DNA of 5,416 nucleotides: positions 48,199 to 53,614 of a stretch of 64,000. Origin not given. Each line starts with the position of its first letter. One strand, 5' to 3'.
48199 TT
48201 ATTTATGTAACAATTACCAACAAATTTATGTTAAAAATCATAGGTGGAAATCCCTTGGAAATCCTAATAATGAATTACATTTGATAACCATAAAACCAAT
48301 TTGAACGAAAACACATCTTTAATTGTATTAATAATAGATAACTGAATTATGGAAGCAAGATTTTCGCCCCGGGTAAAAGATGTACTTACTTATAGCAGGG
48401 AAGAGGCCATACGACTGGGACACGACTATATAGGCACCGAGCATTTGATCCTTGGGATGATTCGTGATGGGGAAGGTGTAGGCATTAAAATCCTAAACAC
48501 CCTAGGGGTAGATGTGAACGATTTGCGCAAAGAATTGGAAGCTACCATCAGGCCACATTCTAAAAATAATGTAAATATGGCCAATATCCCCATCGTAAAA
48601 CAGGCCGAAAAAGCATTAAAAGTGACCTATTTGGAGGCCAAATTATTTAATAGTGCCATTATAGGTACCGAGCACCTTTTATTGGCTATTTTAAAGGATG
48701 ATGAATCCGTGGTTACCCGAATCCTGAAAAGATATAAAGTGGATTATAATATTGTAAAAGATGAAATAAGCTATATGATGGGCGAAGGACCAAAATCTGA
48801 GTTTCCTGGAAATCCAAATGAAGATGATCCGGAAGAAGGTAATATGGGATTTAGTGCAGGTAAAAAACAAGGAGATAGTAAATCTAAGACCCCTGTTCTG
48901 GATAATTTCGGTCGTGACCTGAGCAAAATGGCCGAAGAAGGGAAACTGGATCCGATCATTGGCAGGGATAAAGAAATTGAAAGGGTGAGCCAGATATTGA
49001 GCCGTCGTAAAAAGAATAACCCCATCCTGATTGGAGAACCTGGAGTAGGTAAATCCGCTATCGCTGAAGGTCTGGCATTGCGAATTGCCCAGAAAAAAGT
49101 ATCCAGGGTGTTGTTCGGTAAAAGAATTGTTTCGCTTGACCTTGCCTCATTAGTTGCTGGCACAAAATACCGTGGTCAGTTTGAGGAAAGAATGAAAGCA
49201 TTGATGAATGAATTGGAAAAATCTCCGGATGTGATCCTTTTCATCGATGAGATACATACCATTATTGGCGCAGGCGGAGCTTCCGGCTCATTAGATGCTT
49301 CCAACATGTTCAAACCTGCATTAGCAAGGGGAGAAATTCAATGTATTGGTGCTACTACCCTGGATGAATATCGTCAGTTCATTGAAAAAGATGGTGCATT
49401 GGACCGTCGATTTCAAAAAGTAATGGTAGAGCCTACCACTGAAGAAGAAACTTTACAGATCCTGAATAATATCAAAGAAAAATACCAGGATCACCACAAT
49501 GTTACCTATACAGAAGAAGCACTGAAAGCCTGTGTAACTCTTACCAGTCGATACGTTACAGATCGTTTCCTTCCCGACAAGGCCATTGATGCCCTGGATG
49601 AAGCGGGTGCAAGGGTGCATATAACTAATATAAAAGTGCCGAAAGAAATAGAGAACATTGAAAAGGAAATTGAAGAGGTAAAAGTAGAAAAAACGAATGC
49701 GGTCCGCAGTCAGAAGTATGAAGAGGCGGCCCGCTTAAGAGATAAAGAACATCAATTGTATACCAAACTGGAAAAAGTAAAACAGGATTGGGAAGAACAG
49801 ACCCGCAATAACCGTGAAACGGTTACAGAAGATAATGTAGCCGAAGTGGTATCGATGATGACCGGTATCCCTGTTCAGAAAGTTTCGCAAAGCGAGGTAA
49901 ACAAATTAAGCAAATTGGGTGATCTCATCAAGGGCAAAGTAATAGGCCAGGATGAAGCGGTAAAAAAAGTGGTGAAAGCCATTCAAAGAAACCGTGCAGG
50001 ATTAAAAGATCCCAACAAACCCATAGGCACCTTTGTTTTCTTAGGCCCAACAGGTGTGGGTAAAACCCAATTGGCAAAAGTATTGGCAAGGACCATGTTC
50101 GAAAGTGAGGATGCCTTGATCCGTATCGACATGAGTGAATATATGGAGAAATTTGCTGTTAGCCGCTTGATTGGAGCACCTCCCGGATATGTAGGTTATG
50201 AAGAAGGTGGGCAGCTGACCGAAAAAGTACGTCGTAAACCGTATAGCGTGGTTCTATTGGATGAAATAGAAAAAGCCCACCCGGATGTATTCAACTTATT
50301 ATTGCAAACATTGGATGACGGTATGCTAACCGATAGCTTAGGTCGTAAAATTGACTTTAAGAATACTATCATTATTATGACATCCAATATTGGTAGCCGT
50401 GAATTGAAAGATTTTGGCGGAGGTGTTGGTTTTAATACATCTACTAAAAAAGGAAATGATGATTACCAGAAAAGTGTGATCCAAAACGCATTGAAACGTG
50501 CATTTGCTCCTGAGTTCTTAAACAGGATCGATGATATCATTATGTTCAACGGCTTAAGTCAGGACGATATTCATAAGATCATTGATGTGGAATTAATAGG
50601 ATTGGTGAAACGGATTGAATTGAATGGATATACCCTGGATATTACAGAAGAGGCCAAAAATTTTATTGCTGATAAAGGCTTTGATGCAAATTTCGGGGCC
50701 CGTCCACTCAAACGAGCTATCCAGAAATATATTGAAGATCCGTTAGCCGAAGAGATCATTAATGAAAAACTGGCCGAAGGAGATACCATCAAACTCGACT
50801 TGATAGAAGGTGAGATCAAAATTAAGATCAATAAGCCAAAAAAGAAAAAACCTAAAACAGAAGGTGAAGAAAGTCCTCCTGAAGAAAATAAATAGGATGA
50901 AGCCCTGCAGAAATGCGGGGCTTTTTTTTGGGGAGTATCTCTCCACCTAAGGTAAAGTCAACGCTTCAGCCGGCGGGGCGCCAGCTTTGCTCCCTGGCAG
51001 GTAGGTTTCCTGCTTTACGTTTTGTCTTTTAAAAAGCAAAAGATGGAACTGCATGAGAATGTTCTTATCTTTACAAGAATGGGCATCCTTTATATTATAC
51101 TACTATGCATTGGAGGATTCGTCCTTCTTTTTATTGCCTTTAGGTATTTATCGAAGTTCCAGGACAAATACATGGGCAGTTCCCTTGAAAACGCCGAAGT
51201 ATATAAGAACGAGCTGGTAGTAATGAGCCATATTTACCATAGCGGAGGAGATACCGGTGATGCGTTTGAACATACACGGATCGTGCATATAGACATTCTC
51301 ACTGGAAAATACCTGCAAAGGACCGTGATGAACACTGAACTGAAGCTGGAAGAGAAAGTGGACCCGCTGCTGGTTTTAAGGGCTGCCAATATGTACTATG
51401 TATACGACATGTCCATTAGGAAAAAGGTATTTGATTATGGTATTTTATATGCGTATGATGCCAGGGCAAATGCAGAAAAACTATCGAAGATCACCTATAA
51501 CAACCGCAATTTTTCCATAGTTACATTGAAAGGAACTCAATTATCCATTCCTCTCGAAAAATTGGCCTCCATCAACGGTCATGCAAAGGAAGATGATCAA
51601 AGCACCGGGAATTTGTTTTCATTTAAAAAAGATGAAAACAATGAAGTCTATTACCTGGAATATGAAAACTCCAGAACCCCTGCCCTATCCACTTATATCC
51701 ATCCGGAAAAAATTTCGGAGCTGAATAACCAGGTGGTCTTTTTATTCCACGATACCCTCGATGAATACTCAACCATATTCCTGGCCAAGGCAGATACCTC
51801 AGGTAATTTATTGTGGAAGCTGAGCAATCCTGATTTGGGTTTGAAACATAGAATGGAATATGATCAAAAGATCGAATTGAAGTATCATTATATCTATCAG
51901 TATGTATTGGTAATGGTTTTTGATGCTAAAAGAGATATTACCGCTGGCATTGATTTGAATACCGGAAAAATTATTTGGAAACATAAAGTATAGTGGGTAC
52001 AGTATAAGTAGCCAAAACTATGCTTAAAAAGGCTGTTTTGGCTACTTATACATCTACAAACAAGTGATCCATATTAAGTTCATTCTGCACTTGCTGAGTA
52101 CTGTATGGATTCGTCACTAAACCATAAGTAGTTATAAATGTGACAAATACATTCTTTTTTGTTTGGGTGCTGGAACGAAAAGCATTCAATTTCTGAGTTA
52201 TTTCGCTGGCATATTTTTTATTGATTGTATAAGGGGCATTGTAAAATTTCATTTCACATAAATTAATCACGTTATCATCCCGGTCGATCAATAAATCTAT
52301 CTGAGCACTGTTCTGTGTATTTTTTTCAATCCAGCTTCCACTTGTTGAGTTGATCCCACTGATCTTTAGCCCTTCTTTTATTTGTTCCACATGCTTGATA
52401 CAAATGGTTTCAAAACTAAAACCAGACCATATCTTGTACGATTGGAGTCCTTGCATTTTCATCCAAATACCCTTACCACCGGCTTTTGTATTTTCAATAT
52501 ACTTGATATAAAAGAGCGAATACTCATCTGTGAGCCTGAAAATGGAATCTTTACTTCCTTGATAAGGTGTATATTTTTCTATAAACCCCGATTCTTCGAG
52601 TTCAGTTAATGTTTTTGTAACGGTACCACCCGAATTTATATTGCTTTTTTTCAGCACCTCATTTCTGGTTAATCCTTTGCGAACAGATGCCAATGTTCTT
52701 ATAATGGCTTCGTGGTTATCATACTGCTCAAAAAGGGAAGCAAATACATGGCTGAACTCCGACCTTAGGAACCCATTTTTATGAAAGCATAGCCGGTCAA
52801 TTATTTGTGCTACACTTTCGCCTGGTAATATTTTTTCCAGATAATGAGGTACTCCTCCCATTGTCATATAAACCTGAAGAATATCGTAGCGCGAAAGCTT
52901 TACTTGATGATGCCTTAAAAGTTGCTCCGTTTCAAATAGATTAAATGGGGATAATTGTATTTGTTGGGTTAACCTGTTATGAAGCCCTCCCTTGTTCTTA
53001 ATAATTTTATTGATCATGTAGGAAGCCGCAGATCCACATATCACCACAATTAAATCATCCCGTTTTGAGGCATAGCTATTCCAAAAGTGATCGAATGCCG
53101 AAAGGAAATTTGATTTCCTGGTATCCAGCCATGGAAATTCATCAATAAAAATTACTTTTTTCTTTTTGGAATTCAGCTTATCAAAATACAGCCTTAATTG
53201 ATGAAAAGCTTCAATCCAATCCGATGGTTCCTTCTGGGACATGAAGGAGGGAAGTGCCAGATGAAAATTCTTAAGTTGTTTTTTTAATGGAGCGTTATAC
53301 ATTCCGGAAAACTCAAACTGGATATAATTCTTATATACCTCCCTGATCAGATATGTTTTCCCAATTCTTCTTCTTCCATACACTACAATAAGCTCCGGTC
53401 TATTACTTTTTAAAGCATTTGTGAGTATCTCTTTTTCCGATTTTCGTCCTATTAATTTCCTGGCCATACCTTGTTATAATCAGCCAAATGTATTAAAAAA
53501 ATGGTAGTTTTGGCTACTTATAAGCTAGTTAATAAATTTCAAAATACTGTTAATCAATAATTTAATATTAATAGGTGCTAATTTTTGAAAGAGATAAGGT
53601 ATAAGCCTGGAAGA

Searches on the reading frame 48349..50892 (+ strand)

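Call 47: search_protein_families(library=pfam, proteins=[window:48349-50892:+], max_evalue=0.01)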
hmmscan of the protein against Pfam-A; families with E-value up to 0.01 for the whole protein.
window:48349-50892:+ (848 aa): 34 families (the best 25 are shown)
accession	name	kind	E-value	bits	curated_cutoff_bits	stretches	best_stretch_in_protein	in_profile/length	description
PF07724.20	AAA_2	-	1.5e-70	237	27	1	557-730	1-166/166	AAA domain (Cdc48 subfamily)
PF17871.7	AAA_lid_9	-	1.4e-33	115.4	22.8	1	364-466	1-103/104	AAA lid domain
PF02861.25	Clp_N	-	4.7e-29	100.8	20.7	2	17-65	2-50/53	Clp amino terminal domain, pathogenicity island component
PF10431.15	ClpB_D2-small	-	2.2e-26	92.2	21.9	1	736-815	1-80/81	C-terminal, D2-small domain, of ClpB protein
PF00004.35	AAA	-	4.4e-23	82.6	21.2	2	226-338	2-110/131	ATPase family associated with various cellular activities (AAA)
PF07728.20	AAA_5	-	2.7e-19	70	22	2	563-687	3-129/139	AAA domain (dynein-related subfamily)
PF00158.32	Sigma54_activat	-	1.9e-12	47.6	20.2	1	532-673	2-134/168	Sigma-54 interaction domain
PF13191.12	AAA_16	-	1.8e-10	42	32.6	1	203-262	2-63/167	AAA ATPase domain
PF13401.12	AAA_22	-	6.6e-10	39.8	27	2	221-305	4-96/130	AAA domain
PF20720.3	nSTAND3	-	9.2e-08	32.4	27.2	1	211-251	8-46/155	Novel STAND NTPase 3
PF01695.23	IstB_IS21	-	2.3e-06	27.7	24.1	0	219-287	89-153/238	IstB-like ATP binding protein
PF05496.18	RuvB_N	-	3.8e-06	27.2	27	0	532-583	10-57/159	Holliday junction DNA helicase RuvB P-loop domain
PF02151.25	UVR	-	4.3e-06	26.7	21.5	1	438-469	1-32/36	UvrB/uvrC motif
PF13238.12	AAA_18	-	7.9e-06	26.8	29.4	0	226-300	2-78/128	AAA domain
PF05621.17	TniB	-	1.5e-05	25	22.4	0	265-361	91-185/189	Bacterial TniB protein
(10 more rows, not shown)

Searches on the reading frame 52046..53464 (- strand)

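Call 47: search_protein_families(library=pfam, proteins=[window:52046-53464:-], max_evalue=0.01)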
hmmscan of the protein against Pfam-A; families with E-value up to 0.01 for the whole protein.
window:52046-53464:- (472 aa): 8 families
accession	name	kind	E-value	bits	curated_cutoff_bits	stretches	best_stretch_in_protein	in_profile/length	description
PF01637.24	ATPase_2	-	4.4e-21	76.2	33.2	1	7-211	4-224/225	ATPase domain predominantly from Archaea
PF13173.12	AAA_14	-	1.2e-08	35.4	27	1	24-178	3-127/129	AAA domain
PF13191.12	AAA_16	-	5.7e-08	33.9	32.6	1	3-124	1-155/167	AAA ATPase domain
PF13401.12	AAA_22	-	4.1e-07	30.8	27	1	23-145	5-123/130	AAA domain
PF00004.35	AAA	-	1.6e-05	25.8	21.2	1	27-143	2-107/131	ATPase family associated with various cellular activities (AAA)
PF13479.12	AAA_24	-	0.0078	16.5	27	0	26-113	5-76/195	AAA domain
PF03008.20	DUF234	-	0.009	16.8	22.5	0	341-409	26-91/100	Archaea bacterial proteins of unknown function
PF25201.1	nSTAND6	-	0.0094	16.4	27.7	0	10-46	5-41/148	Novel STAND NTPase 6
